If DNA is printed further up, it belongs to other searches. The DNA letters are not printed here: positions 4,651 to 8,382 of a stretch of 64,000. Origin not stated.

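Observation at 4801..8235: Single 1144-aa polypeptide fusing a GH-like barrel, a NodB-type deacetylase and a processive GT2 synthase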

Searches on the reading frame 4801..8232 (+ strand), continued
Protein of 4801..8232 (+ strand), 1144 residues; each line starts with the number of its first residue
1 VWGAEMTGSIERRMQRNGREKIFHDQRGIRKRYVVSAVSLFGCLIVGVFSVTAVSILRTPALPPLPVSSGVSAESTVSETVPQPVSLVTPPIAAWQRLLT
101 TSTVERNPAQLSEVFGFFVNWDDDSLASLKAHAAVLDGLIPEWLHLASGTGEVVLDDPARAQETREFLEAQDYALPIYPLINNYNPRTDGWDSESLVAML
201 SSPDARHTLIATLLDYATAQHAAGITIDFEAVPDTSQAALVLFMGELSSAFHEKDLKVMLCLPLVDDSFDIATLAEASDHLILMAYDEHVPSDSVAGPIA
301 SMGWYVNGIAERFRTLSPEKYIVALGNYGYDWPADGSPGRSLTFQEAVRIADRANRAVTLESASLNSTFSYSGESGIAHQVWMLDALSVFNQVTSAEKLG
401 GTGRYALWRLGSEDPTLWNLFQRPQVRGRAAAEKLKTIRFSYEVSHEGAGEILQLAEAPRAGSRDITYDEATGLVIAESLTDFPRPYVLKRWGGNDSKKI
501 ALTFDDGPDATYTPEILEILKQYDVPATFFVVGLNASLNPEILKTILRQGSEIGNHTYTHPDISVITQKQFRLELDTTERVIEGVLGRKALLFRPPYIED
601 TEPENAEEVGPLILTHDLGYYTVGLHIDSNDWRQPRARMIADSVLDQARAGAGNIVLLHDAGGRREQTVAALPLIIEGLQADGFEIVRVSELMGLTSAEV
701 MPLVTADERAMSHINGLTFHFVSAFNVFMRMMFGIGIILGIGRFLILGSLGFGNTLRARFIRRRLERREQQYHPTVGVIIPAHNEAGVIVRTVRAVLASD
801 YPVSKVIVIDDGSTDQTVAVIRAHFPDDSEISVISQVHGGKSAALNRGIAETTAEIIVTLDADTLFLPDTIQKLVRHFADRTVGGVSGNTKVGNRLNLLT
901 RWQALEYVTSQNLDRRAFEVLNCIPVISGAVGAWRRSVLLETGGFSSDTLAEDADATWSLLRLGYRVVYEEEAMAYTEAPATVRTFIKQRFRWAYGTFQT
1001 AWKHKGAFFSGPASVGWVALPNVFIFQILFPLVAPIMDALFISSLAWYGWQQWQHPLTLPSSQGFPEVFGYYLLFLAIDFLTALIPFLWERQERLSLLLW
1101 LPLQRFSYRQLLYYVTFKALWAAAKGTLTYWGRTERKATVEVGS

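Call 68: predict_structure(alignment_id=A1)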
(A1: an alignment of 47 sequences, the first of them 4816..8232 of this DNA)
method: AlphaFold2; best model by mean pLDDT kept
length: 1139 residues; sequences in the alignment: 47
mean_pLDDT: 85.1   pTM: 0.64
mean pLDDT of the five models: 85.1, 85.1, 82.8, 81.7, 81.5
residues with pLDDT >= 90: 447; 70-90: 592; 50-70: 61; < 50: 39
segments of 3 or more residues with pLDDT < 50: 1-13, 66-84, 1053-1057
pLDDT, mean of each block of 10 residues (from residue 1): 39 67 87 89 85 82 56 44 58 73 72 86 88 95 92 85 83 94 86 96 97 94 92 96 97 95 91 95 83 89 92 93 87 85 86 85 86 88 91 87 89 76 83 80 87 87 90 89 87 92 86 95 89 87 94 74 85 89 92 69 84 88 69 89 90 71 90 96 94 93 85 77 77 83 86 83 86 93 91 92 92 93 90 90 94 93 93 93 90 89 85 87 90 93 90 92 92 89 90 90 81 84 81 75 67 52 77 82 81 82 86 90 76 70
secondary structure, 60 per line:
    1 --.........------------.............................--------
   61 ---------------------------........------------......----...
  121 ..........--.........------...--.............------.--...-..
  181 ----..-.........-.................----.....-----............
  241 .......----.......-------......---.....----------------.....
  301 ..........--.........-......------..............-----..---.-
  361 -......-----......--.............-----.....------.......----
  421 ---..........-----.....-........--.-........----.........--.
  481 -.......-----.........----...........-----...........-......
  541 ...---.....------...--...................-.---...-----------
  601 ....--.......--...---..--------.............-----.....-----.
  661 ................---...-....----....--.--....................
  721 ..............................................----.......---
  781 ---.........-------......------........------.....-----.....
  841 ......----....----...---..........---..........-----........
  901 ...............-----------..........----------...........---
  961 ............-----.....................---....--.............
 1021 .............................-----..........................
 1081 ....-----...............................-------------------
elements in order (helices of 4 or more, strands of 3 or more residues): H3-11 H24-52 H88-95 E108-113 H118-130 E133-141 E148-150 H153-165 E175-177 H188-196 H198-214 E219-223 H229-247 E252-258 H266-271 E275-279 H297-310 E316-321 E323-328 E335-338 H339-348 E362-367 E373-378 H381-393 E399-403 H410-416 H424-431 E439-443 E445-452 E457-464 E469-477 E482-488 E494-502 H507-517 E523-527 H528-533 H535-543 E547-551 H563-581 E587-589 H601-604 H607-613 E616-618 H632-644 E650-654 H660-676 E680-682 H684-687 H692-695 H701-766 E771-777 H784-792 E800-805 H812-819 E826-830 H836-846 E851-854 E859-861 H865-874 E878-887 H893-915 E927-930 H931-936 H947-957 E961-972 H978-998 H1002-1005 H1008-1049 H1055-1084 H1090-1120
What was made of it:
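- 4885..4971 (+): TM1 (residues ~29-57, numbered from GTG 4801). It follows an N-terminal tail with 9 Lys/Arg, which is predicted to be cytoplasmic. AlphaFold2 helix 24-52 in ATG-4816 numbering (call 68).
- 6130..6279 (+): Small beta-sandwich linker domain between GH18 and CE4. It is conserved in the family. AlphaFold2 strands 439-488 in ATG numbering (call 68).
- On PgaC/IcaA PNAG synthase (TIGR03937 equivalog): C-terminal helices are seen in call 68
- The AlphaFold2 model has pLDDT 85 and shows helices at the expected places (call 68).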

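Call 72: fold_search(model_id=the predicted structure, library=pdb)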
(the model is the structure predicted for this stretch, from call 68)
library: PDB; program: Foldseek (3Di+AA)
matches with E <= 10: 1578; with E <= 0.001: 505
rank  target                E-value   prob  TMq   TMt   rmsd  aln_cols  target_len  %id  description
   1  5jh8                  2.6e-21  1.00  0.26  0.88   2.4       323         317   23  Crystal structure of chitinase from Chromobacterium violaceum ATCC 12472 (released 2016-05-25)
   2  4s3k                  4.7e-19  1.00  0.25  0.64   3.8       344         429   18  Crystal structure of the Bacillus megaterium QM B1551 spore cortex-lytic enzyme SleL (released 2015-08-19)
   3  4wiw_D                5.5e-19  1.00  0.24  0.73   4.0       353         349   21  Crystal structure of C-terminal domain of putative chitinase from Desulfitobacterium hafniense DCB-2 (released 2014-10-08)
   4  4wiw_A                7.1e-19  1.00  0.24  0.74   3.9       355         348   20  Crystal structure of C-terminal domain of putative chitinase from Desulfitobacterium hafniense DCB-2 (released 2014-10-08)
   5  4q6t                  2.6e-18  1.00  0.25  0.82   2.9       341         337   22  The crystal structure of a class V chitininase from Pseudomonas fluorescens Pf-5 (released 2014-05-07)
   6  4s3j_C                1.5e-17  1.00  0.25  0.64   3.6       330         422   18  Crystal structure of the Bacillus cereus spore cortex-lytic enzyme SleL (released 2015-08-19)
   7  9yq5_A                3.8e-17  1.00  0.24  0.52  15.8       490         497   16  Chlorella virus hyaluronan synthase bound to an inserted UDP-GlcA (released 2025-12-10)
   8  3bxw_A                6.0e-17  1.00  0.23  0.68   4.5       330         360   19  Crystal Structure of Stabilin-1 Interacting Chitinase-Like Protein, SI-CLP (released 2009-01-20)
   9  4s3j_B                1.1e-16  1.00  0.25  0.62   3.6       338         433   18  Crystal structure of the Bacillus cereus spore cortex-lytic enzyme SleL (released 2015-08-19)
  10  6yv7_B                1.2e-16  1.00  0.24  0.72   7.3       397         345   22  Mannosyltransferase PcManGT from Pyrobaculum calidifontis (released 2020-07-22)
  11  4s3j_A                1.3e-16  1.00  0.25  0.63   3.7       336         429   18  Crystal structure of the Bacillus cereus spore cortex-lytic enzyme SleL (released 2015-08-19)
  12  3bxw_B                1.4e-16  1.00  0.23  0.69   3.8       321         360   19  Crystal Structure of Stabilin-1 Interacting Chitinase-Like Protein, SI-CLP (released 2009-01-20)
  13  7sp7_A                2.1e-16  1.00  0.24  0.51  12.6       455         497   18  Chlorella virus hyaluronan synthase inhibited by UDP (released 2022-04-06)
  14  8sne_A                2.3e-16  1.00  0.25  0.54   9.2       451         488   18  Chlorella virus Hyaluronan Synthase bound to GlcA extended GlcNAc primer and UDP (released 2024-05-01)
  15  7sp8_A                7.4e-16  1.00  0.24  0.52  12.9       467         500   16  Chlorella virus Hyaluronan Synthase bound to UDP-GlcNAc (released 2022-04-06)
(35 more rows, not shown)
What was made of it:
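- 5137..6063 (+): GH18 (beta/alpha)8 barrel, predicted to be extracytoplasmic. Catalytic D228-x-E230 lies at nt 5482-5490. MAYD is at residue 284 and the beta-8 Trp at 408. Foldseek TMt 0.88 (call 72).
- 7126..7809 (+): Cytoplasmic GT2 (GT-A fold) processive synthase domain. Motifs are DDGS 810, DAD 861, AED 952 and QRFRW 989. Foldseek matches to Chlorella virus hyaluronan synthase and PcManGT (call 72).
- On GH18 (Pfam PF00704): The AlphaFold2 model matches 5jh8 with TMt 0.88 and rmsd 2.4 A, and also matches SleL and class V chitinases (calls 68, 72)
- Closest known: Chlorella virus / vertebrate hyaluronan synthase. Same: Both have a GT-A domain, interface helices and a small TM channel in a single chain (call 72).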

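Call 84: search_protein_families(library=ncbifam, proteins=[L006:4704-6863:+, L007:6001-9348:+, L008:5962-9408:+, L002:7001-10381:+], max_evalue=1e-20)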
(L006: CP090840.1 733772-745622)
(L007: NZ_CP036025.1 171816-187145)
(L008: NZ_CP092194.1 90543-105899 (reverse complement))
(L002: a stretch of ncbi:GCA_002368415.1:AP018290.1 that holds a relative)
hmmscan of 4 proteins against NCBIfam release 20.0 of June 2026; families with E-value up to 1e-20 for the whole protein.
L006:4704-6863:+ (720 aa): 10 families
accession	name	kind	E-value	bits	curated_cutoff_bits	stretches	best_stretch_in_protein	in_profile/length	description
TIGR03937.1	PgaC_IcaA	equivalog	6.6e-54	183.4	422.3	1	362-598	42-283/407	poly-beta-1,6-N-acetyl-D-glucosamine synthase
TIGR02764.1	spore_ybaN_pdaB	equivalog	2.4e-39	135.1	237.4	1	99-290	7-189/191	polysaccharide deacetylase family sporulation protein PdaB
TIGR04243.1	nodulat_NodB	equivalog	3.1e-38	131.3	240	1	99-286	3-194/197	chitooligosaccharide deacetylase NodB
NF045821.1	PgAcgDacpgdA1_Bac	equivalog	1.9e-32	112.3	400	1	99-290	89-273/282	peptidoglycan-N-acetylglucosamine deacetylase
TIGR03965.1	mycofact_glyco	equivalog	1.2e-31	110.2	280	1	356-595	65-310/467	mycofactocin biosynthesis glycosyltransferase MftF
NF045822.1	PgAcgDacpgdA2_Bac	equivalog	1.6e-27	96.6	400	1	102-289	74-259/274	peptidoglycan-N-acetylglucosamine deacetylase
TIGR02884.1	spore_pdaA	equivalog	4.6e-26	91.9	298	1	99-290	38-222/224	delta-lactam-biosynthetic de-N-acetylase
NF041875.1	EPS_EpsD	equivalog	5.9e-26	91.6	370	1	367-588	1-228/325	exopolysaccharide biosynthesis glycosyltransferase EpsD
NF045820.1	PgAcgDacpgdA_Strep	equivalog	1.7e-24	86.5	800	1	99-292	269-448/463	peptidoglycan-N-acetylglucosamine deacetylase PgdA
TIGR04242.1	nodulat_NodC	equivalog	1.5e-23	83.4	550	1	337-586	19-285/395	chitooligosaccharide synthase NodC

L007:6001-9348:+ (1116 aa): 13 families
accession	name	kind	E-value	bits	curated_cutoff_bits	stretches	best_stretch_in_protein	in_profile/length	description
TIGR03937.1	PgaC_IcaA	equivalog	1e-58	199.3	422.3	1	732-1086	21-387/407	poly-beta-1,6-N-acetyl-D-glucosamine synthase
TIGR02764.1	spore_ybaN_pdaB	equivalog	8.9e-50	169.1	237.4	1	481-678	4-191/191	polysaccharide deacetylase family sporulation protein PdaB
NF045821.1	PgAcgDacpgdA1_Bac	equivalog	1.4e-43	148.8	400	1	483-680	88-277/282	peptidoglycan-N-acetylglucosamine deacetylase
NF045820.1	PgAcgDacpgdA_Strep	equivalog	1.1e-40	139.8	800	1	476-680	261-450/463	peptidoglycan-N-acetylglucosamine deacetylase PgdA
TIGR04243.1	nodulat_NodB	equivalog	3e-37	128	240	1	483-671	2-193/197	chitooligosaccharide deacetylase NodB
TIGR02884.1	spore_pdaA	equivalog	8.1e-36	123.8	298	1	464-678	18-224/224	delta-lactam-biosynthetic de-N-acetylase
TIGR02873.1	spore_ylxY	hypoth_equivalog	9.5e-31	107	391.5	1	478-679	80-268/268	probable sporulation protein, polysaccharide deacetylase family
TIGR03111.1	glyc2_xrt_Gpos1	hypoth_equivalog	1.5e-29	103.1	363.95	1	739-1091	33-409/439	TIGR03111 family XrtG-associated glycosyltransferase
TIGR04242.1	nodulat_NodC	equivalog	6.3e-29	101.1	550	1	726-979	20-285/395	chitooligosaccharide synthase NodC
NF045822.1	PgAcgDacpgdA2_Bac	equivalog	3.2e-27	95.5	400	1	476-672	63-256/274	peptidoglycan-N-acetylglucosamine deacetylase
NF041875.1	EPS_EpsD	equivalog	2.6e-25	89.5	370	1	757-979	1-228/325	exopolysaccharide biosynthesis glycosyltransferase EpsD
NF053846.1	glyco_with_XrtP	equivalog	5e-21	74.9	520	0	729-878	14-179/440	XrtP-associated glycosyltransferase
TIGR03965.1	mycofact_glyco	equivalog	7.1e-21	74.6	280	0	748-986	68-308/467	mycofactocin biosynthesis glycosyltransferase MftF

L008:5962-9408:+ (1149 aa): 12 families
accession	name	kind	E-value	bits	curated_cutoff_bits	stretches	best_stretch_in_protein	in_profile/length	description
TIGR03937.1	PgaC_IcaA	equivalog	1.4e-49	169.2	422.3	1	770-1014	46-294/407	poly-beta-1,6-N-acetyl-D-glucosamine synthase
TIGR02764.1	spore_ybaN_pdaB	equivalog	9.3e-46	156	237.4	1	498-693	5-190/191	polysaccharide deacetylase family sporulation protein PdaB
TIGR04243.1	nodulat_NodB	equivalog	7.3e-44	149.6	240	1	499-687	2-193/197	chitooligosaccharide deacetylase NodB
NF045821.1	PgAcgDacpgdA1_Bac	equivalog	1.1e-35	122.9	400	1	499-694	88-275/282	peptidoglycan-N-acetylglucosamine deacetylase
NF045820.1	PgAcgDacpgdA_Strep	equivalog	4.1e-30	105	800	1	478-694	247-448/463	peptidoglycan-N-acetylglucosamine deacetylase PgdA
TIGR02884.1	spore_pdaA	equivalog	5e-30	104.9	298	1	496-693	34-223/224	delta-lactam-biosynthetic de-N-acetylase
TIGR03965.1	mycofact_glyco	equivalog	5.7e-30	104.6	280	1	768-1015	73-322/467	mycofactocin biosynthesis glycosyltransferase MftF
TIGR04242.1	nodulat_NodC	equivalog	1.1e-25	90.4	550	1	770-994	49-287/395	chitooligosaccharide synthase NodC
NF045822.1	PgAcgDacpgdA2_Bac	equivalog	1.4e-25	90.1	400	1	499-687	69-255/274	peptidoglycan-N-acetylglucosamine deacetylase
NF053846.1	glyco_with_XrtP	equivalog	2e-24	86.1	520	1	732-1127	4-437/440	XrtP-associated glycosyltransferase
TIGR02873.1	spore_ylxY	hypoth_equivalog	2.1e-23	82.9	391.5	1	513-693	99-266/268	probable sporulation protein, polysaccharide deacetylase family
NF041875.1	EPS_EpsD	equivalog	1.2e-21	77.5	370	1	771-1014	1-248/325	exopolysaccharide biosynthesis glycosyltransferase EpsD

L002:7001-10381:+ (1127 aa): 12 families
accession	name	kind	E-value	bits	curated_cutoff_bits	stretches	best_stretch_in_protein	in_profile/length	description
TIGR03937.1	PgaC_IcaA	equivalog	9.1e-57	192.8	422.3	1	740-1111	20-388/407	poly-beta-1,6-N-acetyl-D-glucosamine synthase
TIGR02764.1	spore_ybaN_pdaB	equivalog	1.3e-45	155.5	237.4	1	487-684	4-191/191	polysaccharide deacetylase family sporulation protein PdaB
TIGR04243.1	nodulat_NodB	equivalog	4.8e-40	137.2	240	1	489-678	2-194/197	chitooligosaccharide deacetylase NodB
NF045821.1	PgAcgDacpgdA1_Bac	equivalog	4.5e-39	134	400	1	484-684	83-275/282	peptidoglycan-N-acetylglucosamine deacetylase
TIGR04242.1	nodulat_NodC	equivalog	3.8e-35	121.6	550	1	750-985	38-286/395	chitooligosaccharide synthase NodC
NF045820.1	PgAcgDacpgdA_Strep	equivalog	8e-35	120.5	800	1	488-686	267-450/463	peptidoglycan-N-acetylglucosamine deacetylase PgdA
TIGR02884.1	spore_pdaA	equivalog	3.7e-31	108.6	298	1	472-683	24-223/224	delta-lactam-biosynthetic de-N-acetylase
TIGR03111.1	glyc2_xrt_Gpos1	hypoth_equivalog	7.4e-30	104.1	363.95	1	737-991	26-294/439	TIGR03111 family XrtG-associated glycosyltransferase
NF045822.1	PgAcgDacpgdA2_Bac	equivalog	1.3e-26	93.6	400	1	469-680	50-258/274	peptidoglycan-N-acetylglucosamine deacetylase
TIGR03965.1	mycofact_glyco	equivalog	4.7e-25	88.4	280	1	759-994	73-311/467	mycofactocin biosynthesis glycosyltransferase MftF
TIGR02873.1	spore_ylxY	hypoth_equivalog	4.7e-24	85.1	391.5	1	484-684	80-267/268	probable sporulation protein, polysaccharide deacetylase family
NF041875.1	EPS_EpsD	equivalog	7.3e-23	81.5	370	1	762-977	1-221/325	exopolysaccharide biosynthesis glycosyltransferase EpsD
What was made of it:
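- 7837..8175 (+): Three long C-terminal helices (membrane or interface) that would form the polysaccharide channel. They carry the conserved motifs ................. and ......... In homologs they align with the C-terminal part of the PgaC_IcaA model (call 84).
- On PgaC/IcaA PNAG synthase (TIGR03937 equivalog): The MatB-like protein scores 183 bits (call 84)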

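Call 87: find_encoding_contigs(protein=P0031, flank=5000, max_places=1)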
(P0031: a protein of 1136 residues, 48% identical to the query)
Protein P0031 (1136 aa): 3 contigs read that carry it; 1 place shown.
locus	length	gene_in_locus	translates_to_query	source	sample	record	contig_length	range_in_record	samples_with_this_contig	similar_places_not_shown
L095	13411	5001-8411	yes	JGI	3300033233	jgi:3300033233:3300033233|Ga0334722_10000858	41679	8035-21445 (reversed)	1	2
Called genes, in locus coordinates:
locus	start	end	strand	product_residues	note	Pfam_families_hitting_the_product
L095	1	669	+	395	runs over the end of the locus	PF13439:Glyco_transf_4, PF13579:Glyco_trans_4_4, PF00534:Glycos_transf_1, PF13692:Glyco_trans_1_4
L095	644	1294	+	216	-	PF14360:PAP2_C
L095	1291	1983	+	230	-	PF12146:Hydrolase_4, PF00561:Abhydrolase_1 (faint)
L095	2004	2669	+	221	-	-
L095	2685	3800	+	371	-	PF00149:Metallophos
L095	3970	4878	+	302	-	-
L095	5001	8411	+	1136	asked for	PF00704:Glyco_hydro_18, PF01522:Polysacc_deac_1, PF13506:Glyco_transf_21, PF00535:Glycos_transf_2, PF10111:Glyco_tranf_2_2, PF13641:Glyco_tranf_2_3, PF01644:Chitin_synth_1 (weak), PF13632:Glyco_trans_2_3, +1 more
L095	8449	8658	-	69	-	-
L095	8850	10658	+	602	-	PF00009:GTP_EFTU, PF01926:MMR_HSR1 (weak), PF22042:EF-G_D2, PF03144:GTP_EFTU_D2, PF00679:EFG_C, PF21018:BipA_C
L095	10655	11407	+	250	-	PF13529:Peptidase_C39_2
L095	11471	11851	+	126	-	PF13473:Cupredoxin_1, PF00127:Copper-bind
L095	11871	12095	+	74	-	-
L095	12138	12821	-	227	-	PF04794:YdjC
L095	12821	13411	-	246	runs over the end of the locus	PF00535:Glycos_transf_2, PF10111:Glyco_tranf_2_2 (weak)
